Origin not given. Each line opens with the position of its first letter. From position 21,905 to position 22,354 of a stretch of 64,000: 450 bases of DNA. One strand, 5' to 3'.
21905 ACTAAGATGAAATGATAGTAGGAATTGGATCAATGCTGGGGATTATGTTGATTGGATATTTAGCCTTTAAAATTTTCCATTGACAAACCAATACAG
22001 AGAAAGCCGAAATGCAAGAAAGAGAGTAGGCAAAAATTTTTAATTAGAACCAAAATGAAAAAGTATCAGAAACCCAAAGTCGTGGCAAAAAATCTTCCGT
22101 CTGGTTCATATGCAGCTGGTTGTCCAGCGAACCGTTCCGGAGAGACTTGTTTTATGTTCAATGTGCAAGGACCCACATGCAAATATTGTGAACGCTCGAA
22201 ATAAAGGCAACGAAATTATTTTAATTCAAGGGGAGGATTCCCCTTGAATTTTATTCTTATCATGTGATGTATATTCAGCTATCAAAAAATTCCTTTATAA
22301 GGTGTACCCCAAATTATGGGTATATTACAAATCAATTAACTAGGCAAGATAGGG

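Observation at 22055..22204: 49-aa candidate precursor below the ORF-track length, with a duplicated N-x-x-G-x-T-C heptad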

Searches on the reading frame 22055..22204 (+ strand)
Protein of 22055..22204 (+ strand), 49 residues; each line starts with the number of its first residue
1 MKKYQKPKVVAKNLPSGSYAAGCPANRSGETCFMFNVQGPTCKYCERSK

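Call 5: search_protein_families(library=ncbifam, proteins=[window:22055-22204:+], max_evalue=0.01)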
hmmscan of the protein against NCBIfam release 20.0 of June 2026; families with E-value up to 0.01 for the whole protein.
window:22055-22204:+ (49 aa): 0 families

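Call 6: search_protein_families(library=pfam, proteins=[window:22055-22204:+], max_evalue=0.01)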
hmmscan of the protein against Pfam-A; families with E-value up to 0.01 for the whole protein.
window:22055-22204:+ (49 aa): 0 families

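Call 10: find_homologous_proteins(query=window:22055-22201:+, max_evalue=10)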
Query seq(49 aa) (49 aa): 72 proteins with E <= 10 among 72 candidates.
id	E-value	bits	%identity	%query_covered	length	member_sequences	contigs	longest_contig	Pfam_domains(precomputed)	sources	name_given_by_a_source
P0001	1.8e-14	70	73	100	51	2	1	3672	-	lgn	-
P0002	1.9e-13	66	65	98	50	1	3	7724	-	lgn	-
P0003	3.6e-12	63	65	100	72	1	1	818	-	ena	-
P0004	3.8e-12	62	61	100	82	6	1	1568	-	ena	-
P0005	1.5e-11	61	63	100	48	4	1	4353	-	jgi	jgi:hypothetical protein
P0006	1.9e-11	60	62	100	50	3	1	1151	-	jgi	jgi:hypothetical protein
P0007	1.4e-10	58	59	100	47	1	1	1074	-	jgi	-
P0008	1.9e-10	57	60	96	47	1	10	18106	-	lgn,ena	-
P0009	2.4e-10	57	59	100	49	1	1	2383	-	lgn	-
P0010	3.1e-10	56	63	96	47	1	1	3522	-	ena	-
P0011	5.3e-10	56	61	100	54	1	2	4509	-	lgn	-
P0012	6.8e-10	55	57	100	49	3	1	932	-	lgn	-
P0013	6.9e-10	55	57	100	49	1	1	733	-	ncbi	-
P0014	8.0e-10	55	57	100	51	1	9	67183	-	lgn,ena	-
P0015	1.0e-9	55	61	100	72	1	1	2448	-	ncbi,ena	-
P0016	1.6e-9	54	60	100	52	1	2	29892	-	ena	-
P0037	1.6e-6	45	54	98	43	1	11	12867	-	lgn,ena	-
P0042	3.3e-6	44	57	100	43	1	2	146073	-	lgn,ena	-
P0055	1.1e-5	42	54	100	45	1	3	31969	-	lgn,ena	-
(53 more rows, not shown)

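Call 13: find_related_loci(query=A1, collection=genome_contigs, flank=8000)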
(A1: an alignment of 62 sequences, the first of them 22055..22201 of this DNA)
Query A1 (49 aa) in genome_contigs; peptide patterns used: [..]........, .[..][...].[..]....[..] (x = any residue, [..] = any of these).
267 stretches matched a pattern; 116 encode a relative of the query (tblastn E <= 1e-3); the best 80 are kept; 80 distinct loci.
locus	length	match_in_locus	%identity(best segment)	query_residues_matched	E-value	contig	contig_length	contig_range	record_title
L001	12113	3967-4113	88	1-49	1e-25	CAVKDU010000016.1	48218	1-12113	Wujia chipingensis isolate H07687-L1_cleanbin_000004 genome assembly, contig: Spades_H07687-L1_contig_463, whole genome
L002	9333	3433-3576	65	1-48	2e-15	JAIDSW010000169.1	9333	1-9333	MAG: Duncaniella sp. isolate SC0364_comb_6 SC0364_comb_6_contig_169, whole genome shotgun sequence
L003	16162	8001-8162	61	1-49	5e-14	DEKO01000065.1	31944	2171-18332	MAG TPA_asm: Porphyromonadaceae bacterium UBA2720 UBA2720_contig_10633, whole genome shotgun sequence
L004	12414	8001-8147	57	1-49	1e-13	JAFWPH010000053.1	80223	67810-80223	MAG: Bacteroidaceae bacterium isolate RGIG5947 Sheep_Omasum-1__c555731, whole genome shotgun sequence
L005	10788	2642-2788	61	1-49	2e-13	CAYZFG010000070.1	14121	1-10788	MAG TPA_asm: uncultured Staphylococcus sp. isolate SRP199465_co1_197 genome assembly, contig: NODE_12266_length_14121_co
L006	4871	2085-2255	56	1-49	2e-13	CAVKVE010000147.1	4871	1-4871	Bacteroidaceae bacterium isolate H07689-L1_cleanbin_000024 genome assembly, contig: Spades_H07689-L1_contig_8122, whole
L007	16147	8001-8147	59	1-48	4e-13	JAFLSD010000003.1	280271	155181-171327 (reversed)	MAG: Paramuribaculum sp. isolate HAN018 Seq3, whole genome shotgun sequence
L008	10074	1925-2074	58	1-48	6e-13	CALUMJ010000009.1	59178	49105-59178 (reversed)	MAG: uncultured Muribaculaceae bacterium isolate BRZ_KB__bin19 genome assembly, contig: BRZ_KB__NODE_474_length_59178_co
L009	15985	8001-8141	50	1-48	1e-12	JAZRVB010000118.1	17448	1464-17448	MAG: Bacteroidales bacterium isolate T1900044954_TA20190008.MAGScoT_cleanbin_000055 SGB_3790_k141_1608705, whole genome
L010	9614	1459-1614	54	1-49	3e-12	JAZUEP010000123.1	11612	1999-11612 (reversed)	MAG: Bacteroidales bacterium isolate T1900045298_TH20190068.MAGScoT_cleanbin_000007 SGB_6119_k141_1317033, whole genome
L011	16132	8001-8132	58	1-48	1e-11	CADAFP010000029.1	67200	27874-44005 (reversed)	MAG: uncultured Bacteroidales bacterium isolate RUG13250 genome assembly, contig: RUG13250_asm_29, whole genome shotgun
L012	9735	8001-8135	59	1-49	2e-11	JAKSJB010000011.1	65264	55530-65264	MAG: Bacteroidaceae bacterium isolate Horse_feces36 MAG036_11, whole genome shotgun sequence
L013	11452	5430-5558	57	1-48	2e-11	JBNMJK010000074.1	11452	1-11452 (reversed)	MAG: Sodaliphilus sp. isolate CM_BacSod2052.72 k141_411954_length_11452_cov_11.0011, whole genome shotgun sequence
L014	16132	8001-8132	56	1-48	2e-11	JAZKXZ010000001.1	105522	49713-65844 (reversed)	MAG: Candidatus Enterocola sp. isolate T1900045110_TC20190104.MAGScoT_cleanbin_000001 SGB_4791_k141_1323713, whole genom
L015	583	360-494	54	1-48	2e-11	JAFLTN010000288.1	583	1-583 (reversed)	MAG: Muribaculaceae bacterium isolate HAN054 Seq288, whole genome shotgun sequence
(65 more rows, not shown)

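Call 62: search_protein_families(library=padloc, proteins=[window:22055-22204:+], max_evalue=0.001)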
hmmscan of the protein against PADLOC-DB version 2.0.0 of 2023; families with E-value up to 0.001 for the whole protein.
window:22055-22204:+ (49 aa): 0 families

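Call 66: search_protein_representatives(alignment_id=A1)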
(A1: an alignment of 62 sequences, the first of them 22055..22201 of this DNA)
Query: 62 sequences, 47 profile positions. Proteins with E-value up to 0.001 (for the whole library): 182; up to 1e-10: 46; up to 1e-30: 0. The best 150 are listed.
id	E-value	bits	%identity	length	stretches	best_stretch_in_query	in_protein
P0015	2.0e-18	82.0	-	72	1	1-47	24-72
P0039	3.5e-18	81.2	-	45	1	1-46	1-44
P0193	7.9e-18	80.1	-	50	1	1-47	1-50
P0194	8.2e-18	80.0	-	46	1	1-46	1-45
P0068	2.4e-17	78.6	-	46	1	1-46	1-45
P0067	3.1e-17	78.2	-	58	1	1-47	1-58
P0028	1.2e-16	76.3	-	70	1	1-46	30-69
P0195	3.9e-16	74.6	-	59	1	1-47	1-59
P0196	1.1e-15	73.3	-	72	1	1-47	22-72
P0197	1.2e-15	73.1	-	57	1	1-46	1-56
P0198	1.5e-15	72.7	-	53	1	1-47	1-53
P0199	3.8e-15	71.5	-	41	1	1-46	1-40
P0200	5.8e-15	70.9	-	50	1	1-46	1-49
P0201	8.3e-15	70.4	-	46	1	1-46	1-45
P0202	1.0e-14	70.1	-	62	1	1-47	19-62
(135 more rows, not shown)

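Call 80: find_encoding_contigs(protein=P0002, flank=6000, max_places=2)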
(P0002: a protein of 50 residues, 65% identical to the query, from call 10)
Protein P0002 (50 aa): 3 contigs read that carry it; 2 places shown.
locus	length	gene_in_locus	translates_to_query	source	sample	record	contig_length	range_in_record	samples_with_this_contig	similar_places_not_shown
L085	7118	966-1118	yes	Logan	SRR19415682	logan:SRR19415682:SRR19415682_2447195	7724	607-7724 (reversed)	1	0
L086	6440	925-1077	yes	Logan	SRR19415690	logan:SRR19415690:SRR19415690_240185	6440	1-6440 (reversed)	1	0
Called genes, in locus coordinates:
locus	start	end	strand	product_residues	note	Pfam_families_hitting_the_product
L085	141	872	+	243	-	-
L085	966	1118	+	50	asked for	-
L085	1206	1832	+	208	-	-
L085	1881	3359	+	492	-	PF05402:PqqD, PF04055:Radical_SAM, PF13186:SPASM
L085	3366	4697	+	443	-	PF05402:PqqD, PF04055:Radical_SAM, PF13186:SPASM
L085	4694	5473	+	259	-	PF01026:TatD_DNase, PF04909:Amidohydro_2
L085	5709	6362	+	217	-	-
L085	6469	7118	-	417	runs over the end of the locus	?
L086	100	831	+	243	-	-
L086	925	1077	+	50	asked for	-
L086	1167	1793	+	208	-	-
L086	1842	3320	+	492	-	PF05402:PqqD, PF04055:Radical_SAM, PF13186:SPASM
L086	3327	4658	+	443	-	PF05402:PqqD, PF04055:Radical_SAM, PF13186:SPASM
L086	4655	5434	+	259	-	PF01026:TatD_DNase, PF04909:Amidohydro_2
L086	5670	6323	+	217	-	-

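Call 81: find_encoding_contigs(protein=P0008, flank=6000, max_places=2)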
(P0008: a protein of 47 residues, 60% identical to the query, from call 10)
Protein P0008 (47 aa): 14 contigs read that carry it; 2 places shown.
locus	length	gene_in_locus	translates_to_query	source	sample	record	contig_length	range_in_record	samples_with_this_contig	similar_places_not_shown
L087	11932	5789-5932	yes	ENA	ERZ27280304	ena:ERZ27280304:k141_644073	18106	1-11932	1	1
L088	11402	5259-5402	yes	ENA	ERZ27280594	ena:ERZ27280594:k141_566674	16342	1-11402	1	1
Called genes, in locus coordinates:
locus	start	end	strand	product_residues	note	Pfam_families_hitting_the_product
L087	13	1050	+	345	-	PF01210:NAD_Gly3P_dh_N, PF07479:NAD_Gly3P_dh_C, PF20618:GPD_NAD_C_bact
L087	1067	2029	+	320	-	PF18491:SRA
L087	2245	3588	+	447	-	PF13173:AAA_14, PF13635:DUF4143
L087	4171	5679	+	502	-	-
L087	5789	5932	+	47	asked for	-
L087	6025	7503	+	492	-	PF05402:PqqD (weak), PF13353:Fer4_12 (faint), PF04055:Radical_SAM, PF13186:SPASM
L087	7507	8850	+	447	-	PF04055:Radical_SAM, PF13353:Fer4_12 (faint), PF13186:SPASM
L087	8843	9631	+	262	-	PF01026:TatD_DNase, PF04909:Amidohydro_2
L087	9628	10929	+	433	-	PF14281:PDDEXK_4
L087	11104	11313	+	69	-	-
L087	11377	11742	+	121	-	-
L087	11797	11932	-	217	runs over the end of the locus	-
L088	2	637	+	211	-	?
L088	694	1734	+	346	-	PF01210:NAD_Gly3P_dh_N, PF07479:NAD_Gly3P_dh_C, PF20618:GPD_NAD_C_bact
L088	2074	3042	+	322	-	PF18491:SRA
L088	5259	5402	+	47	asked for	-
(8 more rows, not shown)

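Call 82: find_encoding_contigs(protein=P0014, flank=6000, max_places=2)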
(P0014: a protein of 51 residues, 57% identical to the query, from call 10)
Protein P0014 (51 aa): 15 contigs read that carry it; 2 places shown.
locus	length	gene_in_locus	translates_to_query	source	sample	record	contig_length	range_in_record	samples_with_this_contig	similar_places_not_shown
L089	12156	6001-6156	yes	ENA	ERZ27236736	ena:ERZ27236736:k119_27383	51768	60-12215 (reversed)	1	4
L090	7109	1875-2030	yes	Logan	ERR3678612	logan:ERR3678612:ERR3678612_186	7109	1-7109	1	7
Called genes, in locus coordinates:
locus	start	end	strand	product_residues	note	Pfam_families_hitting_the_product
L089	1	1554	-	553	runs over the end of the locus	PF00485:PRK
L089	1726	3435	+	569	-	PF02690:Na_Pi_cotrans, PF01895:PhoU (faint)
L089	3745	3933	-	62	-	-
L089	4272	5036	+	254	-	PF02357:NusG (weak)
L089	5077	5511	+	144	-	-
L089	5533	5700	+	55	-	-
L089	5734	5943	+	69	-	-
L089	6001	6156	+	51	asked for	-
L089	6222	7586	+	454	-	PF04055:Radical_SAM, PF13186:SPASM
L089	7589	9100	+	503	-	PF04055:Radical_SAM, PF13186:SPASM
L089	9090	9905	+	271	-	PF01026:TatD_DNase, PF04909:Amidohydro_2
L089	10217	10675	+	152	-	-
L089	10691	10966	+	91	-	-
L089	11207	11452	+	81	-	-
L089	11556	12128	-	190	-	-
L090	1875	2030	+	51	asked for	-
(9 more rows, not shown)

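Call 83: find_encoding_contigs(protein=P0016, flank=6000, max_places=2)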
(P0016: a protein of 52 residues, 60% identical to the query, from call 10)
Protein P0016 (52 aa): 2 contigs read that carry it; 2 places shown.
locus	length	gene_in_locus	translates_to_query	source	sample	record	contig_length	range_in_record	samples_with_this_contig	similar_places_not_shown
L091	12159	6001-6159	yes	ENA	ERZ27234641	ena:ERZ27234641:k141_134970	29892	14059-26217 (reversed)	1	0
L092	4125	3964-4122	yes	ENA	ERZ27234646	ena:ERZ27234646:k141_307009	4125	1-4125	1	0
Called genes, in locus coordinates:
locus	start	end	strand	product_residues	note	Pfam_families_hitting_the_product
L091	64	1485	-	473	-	PF01637:ATPase_2, PF13173:AAA_14 (weak), PF13401:AAA_22 (weak)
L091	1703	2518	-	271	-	PF04542:Sigma70_r2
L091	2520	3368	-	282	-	-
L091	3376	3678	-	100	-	-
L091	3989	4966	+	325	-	-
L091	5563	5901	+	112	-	-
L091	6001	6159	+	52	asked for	-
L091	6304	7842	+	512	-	PF04055:Radical_SAM, PF13186:SPASM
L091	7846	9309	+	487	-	PF04055:Radical_SAM, PF13186:SPASM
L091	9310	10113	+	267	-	PF20247:DUF6602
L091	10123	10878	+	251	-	PF04909:Amidohydro_2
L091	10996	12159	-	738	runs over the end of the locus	-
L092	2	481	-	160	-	?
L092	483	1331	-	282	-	-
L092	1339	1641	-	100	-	-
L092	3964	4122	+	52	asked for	-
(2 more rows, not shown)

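Call 84: find_encoding_contigs(protein=P0042, flank=6000, max_places=1)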
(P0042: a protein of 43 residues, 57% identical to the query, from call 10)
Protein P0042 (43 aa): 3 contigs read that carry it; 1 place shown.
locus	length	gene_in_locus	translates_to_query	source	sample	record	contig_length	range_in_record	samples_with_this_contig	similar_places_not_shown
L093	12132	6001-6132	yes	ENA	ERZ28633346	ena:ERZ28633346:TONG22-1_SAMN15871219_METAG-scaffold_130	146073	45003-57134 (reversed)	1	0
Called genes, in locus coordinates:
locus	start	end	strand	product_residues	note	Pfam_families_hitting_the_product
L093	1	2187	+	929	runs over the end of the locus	PF00675:Peptidase_M16, PF05193:Peptidase_M16_C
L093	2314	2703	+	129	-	-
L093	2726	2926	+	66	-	-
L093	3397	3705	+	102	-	PF10543:ORF6N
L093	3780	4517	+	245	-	PF19570:DUF6088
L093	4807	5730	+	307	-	PF10543:ORF6N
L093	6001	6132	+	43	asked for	-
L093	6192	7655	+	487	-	PF05402:PqqD (weak), PF04055:Radical_SAM, PF13186:SPASM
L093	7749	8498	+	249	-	PF04909:Amidohydro_2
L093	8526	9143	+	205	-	-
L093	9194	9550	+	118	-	-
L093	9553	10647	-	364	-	PF07714:PK_Tyr_Ser-Thr, PF00069:Pkinase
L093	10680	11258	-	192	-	-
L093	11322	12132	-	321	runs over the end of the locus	PF00781:DAGK_cat, PF01513:NAD_kinase (weak), PF19279:YegS_C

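Call 85: find_encoding_contigs(protein=P0055, flank=6000, max_places=1)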
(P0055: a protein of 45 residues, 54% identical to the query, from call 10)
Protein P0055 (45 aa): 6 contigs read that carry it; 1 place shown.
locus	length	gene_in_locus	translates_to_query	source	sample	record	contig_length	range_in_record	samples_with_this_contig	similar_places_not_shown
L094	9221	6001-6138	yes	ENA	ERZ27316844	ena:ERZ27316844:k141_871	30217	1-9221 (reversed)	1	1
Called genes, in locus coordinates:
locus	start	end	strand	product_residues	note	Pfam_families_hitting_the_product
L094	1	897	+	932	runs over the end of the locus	PF00675:Peptidase_M16, PF05193:Peptidase_M16_C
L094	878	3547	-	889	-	PF02065:Melibiase (weak), PF16874:Glyco_hydro_36C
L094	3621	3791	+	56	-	-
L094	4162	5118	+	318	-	PF10543:ORF6N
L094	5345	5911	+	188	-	-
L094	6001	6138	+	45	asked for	-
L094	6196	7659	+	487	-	PF05402:PqqD (weak), PF04055:Radical_SAM, PF13186:SPASM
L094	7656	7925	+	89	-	-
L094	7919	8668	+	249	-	PF04909:Amidohydro_2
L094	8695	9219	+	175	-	?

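Call 86: find_encoding_contigs(protein=P0037, flank=6000, max_places=1)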
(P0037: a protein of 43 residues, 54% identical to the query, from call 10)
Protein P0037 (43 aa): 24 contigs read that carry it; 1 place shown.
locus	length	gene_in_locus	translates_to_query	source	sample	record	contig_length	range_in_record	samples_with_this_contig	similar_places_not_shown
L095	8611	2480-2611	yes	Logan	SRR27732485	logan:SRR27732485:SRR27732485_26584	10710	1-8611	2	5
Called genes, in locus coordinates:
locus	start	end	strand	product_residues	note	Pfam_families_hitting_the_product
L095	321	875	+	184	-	-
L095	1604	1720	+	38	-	-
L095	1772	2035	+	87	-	-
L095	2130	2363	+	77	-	-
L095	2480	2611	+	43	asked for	-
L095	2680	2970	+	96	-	-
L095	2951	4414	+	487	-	PF04055:Radical_SAM, PF13186:SPASM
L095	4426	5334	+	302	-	PF05154:TM2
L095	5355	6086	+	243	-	PF01026:TatD_DNase (weak), PF04909:Amidohydro_2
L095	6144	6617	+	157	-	PF16266:DUF4919 (weak)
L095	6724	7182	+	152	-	-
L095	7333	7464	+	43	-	-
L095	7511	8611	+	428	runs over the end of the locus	-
